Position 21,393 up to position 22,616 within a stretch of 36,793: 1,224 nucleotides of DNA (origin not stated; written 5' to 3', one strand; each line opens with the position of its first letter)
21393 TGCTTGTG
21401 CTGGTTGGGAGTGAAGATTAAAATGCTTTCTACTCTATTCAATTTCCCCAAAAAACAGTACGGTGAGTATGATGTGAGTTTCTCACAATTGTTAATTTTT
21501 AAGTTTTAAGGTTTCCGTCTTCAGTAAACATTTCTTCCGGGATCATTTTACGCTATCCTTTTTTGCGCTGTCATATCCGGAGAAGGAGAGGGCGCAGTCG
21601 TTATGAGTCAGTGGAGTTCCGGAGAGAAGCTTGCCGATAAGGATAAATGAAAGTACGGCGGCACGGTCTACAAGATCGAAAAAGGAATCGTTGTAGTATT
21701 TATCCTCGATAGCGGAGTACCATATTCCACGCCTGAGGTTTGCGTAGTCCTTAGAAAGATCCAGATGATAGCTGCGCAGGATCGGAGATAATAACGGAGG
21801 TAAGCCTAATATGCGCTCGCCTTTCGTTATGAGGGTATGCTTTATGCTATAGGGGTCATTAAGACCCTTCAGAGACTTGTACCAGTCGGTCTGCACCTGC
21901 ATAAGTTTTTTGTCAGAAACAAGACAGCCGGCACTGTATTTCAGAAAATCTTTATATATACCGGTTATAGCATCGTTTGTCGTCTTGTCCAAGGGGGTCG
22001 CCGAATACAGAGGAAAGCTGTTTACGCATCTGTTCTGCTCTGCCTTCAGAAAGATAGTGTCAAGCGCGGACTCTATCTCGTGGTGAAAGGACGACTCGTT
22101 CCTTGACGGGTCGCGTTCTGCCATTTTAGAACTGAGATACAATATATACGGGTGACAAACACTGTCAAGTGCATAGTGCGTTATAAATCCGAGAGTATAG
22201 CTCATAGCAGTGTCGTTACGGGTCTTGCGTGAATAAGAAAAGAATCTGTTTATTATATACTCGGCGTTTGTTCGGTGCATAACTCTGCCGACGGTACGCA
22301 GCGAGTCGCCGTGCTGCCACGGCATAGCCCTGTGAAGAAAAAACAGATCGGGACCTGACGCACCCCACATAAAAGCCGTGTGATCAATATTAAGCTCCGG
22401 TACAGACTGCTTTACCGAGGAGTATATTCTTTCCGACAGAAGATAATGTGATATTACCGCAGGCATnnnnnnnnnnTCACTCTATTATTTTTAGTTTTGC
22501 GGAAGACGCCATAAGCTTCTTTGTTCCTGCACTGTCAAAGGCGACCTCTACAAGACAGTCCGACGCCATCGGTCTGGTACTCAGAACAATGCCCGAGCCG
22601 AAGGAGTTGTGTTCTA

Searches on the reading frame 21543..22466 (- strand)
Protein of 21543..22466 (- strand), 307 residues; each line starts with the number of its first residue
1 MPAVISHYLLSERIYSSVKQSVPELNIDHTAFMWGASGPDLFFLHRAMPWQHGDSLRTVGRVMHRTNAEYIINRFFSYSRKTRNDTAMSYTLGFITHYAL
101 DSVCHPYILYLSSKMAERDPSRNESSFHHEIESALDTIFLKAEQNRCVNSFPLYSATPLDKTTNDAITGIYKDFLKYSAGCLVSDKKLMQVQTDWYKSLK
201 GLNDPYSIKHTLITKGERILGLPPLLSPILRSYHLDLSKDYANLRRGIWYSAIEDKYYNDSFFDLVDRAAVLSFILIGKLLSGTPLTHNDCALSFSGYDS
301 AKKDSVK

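Call 15: search_protein_families(library=pfam, proteins=[window:21543-22466:-])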
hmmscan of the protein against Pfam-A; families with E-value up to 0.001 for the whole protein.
window:21543-22466:- (307 aa): 1 family
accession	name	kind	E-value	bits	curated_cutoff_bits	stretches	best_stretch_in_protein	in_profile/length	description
PF00882.24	Zn_dep_PLPC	-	2e-14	54.3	26.8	1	7-175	2-161/167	Zinc dependent phospholipase C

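Call 27: find_homologous_proteins(query=window:21543-22466:-, max_evalue=1e-30)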
Query window:21543-22466:- (307 aa): 66 proteins with E <= 1e-30 among 881 candidates.
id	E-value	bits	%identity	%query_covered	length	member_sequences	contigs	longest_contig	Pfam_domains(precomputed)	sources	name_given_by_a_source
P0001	1.1e-196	670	98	97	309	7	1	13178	PF00882.25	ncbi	-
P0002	1.5e-87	312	47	97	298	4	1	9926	PF00882.25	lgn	-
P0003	2.1e-87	311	46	97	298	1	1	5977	PF00882.25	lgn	-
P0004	2.8e-85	304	46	97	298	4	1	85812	PF00882.25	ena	-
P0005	1.0e-84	302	49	97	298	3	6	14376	PF00882.25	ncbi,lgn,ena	-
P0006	5.0e-84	300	47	97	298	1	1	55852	PF00882.25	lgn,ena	-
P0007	9.0e-84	299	46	97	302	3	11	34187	PF00882.25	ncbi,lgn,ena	-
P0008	9.5e-84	299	47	97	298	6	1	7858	PF00882.25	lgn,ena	-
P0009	1.8e-83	298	45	98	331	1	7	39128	PF00882.25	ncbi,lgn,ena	-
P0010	2.6e-83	298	48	97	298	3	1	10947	PF00882.25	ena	-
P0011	7.6e-83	296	48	97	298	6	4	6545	PF00882.25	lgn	-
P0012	9.5e-83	296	46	97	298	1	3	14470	PF00882.25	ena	-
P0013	9.9e-83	296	47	97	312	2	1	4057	PF00882.25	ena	-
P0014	1.6e-82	295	47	97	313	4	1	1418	PF00882.25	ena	-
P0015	1.6e-82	295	46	97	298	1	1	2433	PF00882.25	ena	-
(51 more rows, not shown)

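Call 28: find_encoding_contigs(protein=P0001, flank=10000, max_places=10)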
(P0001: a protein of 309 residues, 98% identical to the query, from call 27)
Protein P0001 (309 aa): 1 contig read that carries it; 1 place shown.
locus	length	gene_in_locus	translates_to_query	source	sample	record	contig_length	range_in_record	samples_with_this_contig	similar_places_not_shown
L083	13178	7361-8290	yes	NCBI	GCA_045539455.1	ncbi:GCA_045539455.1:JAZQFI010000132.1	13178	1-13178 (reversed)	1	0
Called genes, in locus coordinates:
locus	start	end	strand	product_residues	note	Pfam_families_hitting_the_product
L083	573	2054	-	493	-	PF00089:Trypsin, PF13365:Trypsin_2, PF13180:PDZ_2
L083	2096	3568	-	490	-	PF00672:HAMP, PF00512:HisKA, PF02518:HATPase_c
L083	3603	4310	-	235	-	PF00072:Response_reg, PF00486:Trans_reg_C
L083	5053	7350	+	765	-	PF00580:UvrD-helicase, PF01443:Viral_helicase1 (faint), PF13245:AAA_19, PF00580:UvrD-helicase, PF13361:UvrD_C, PF13538:UvrD_C_2, PF21196:PcrA_UvrD_tudor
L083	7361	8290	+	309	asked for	PF00882:Zn_dep_PLPC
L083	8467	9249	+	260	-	PF01026:TatD_DNase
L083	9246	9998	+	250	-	PF00106:adh_short, PF01370:Epimerase (weak), PF08659:KR, PF13561:adh_short_C2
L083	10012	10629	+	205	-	-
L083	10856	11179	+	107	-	-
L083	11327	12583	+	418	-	PF03990:DUF348 (faint), PF07501:G5, PF06725:3D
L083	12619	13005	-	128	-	-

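Call 29: list_cluster_members(proteins=[P0001, window:21543-22466:-])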
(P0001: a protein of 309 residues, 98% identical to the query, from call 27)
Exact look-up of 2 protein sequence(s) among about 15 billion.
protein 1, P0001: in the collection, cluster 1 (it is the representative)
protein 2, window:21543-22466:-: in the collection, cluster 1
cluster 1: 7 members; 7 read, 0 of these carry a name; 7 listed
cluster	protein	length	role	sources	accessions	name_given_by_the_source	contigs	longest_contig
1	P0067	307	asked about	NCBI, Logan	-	-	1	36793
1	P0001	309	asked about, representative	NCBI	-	-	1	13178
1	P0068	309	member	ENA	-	-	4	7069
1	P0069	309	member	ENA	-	-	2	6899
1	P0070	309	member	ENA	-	-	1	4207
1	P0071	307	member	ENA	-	-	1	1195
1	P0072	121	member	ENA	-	-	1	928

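Call 41: find_encoding_contigs(protein=P0068, flank=10000, max_places=6)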
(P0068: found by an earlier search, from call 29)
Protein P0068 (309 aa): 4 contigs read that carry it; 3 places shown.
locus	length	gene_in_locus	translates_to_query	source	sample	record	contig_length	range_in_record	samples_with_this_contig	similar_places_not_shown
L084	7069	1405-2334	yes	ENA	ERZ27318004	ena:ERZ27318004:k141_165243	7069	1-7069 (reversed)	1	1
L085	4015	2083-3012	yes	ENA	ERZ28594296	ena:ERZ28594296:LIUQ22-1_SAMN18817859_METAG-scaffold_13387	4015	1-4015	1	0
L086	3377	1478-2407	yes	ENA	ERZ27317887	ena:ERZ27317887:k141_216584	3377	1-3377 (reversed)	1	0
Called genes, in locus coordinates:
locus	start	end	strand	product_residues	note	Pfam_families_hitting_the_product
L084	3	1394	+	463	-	?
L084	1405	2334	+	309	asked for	PF00882:Zn_dep_PLPC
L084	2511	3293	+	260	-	PF01026:TatD_DNase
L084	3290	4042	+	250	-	PF00106:adh_short, PF01370:Epimerase (weak), PF08659:KR, PF13561:adh_short_C2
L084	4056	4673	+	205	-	-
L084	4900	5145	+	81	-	-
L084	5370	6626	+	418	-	PF03990:DUF348 (faint), PF07501:G5, PF06725:3D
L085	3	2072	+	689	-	?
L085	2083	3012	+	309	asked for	PF00882:Zn_dep_PLPC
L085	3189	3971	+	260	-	PF01026:TatD_DNase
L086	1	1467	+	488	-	?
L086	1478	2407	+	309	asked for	PF00882:Zn_dep_PLPC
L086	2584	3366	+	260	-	PF01026:TatD_DNase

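Call 42: find_encoding_contigs(protein=P0069, flank=10000, max_places=6)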
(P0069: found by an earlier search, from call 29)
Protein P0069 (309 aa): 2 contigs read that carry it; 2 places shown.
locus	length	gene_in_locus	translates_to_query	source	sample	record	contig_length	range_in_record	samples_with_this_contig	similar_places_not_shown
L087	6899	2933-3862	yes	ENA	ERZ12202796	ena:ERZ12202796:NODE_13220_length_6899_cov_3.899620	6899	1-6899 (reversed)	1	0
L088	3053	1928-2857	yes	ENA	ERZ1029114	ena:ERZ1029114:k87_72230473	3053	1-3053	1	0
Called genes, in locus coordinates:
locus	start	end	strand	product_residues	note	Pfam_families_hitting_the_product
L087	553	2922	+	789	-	PF00580:UvrD-helicase, PF13604:AAA_30 (faint), PF01443:Viral_helicase1 (faint), PF13245:AAA_19, PF00580:UvrD-helicase, PF13361:UvrD_C, PF13538:UvrD_C_2, PF21196:PcrA_UvrD_tudor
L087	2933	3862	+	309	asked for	PF00882:Zn_dep_PLPC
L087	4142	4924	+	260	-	PF01026:TatD_DNase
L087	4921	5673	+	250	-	PF00106:adh_short, PF01370:Epimerase (weak), PF08659:KR, PF13561:adh_short_C2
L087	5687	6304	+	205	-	-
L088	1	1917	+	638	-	?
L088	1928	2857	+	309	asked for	PF00882:Zn_dep_PLPC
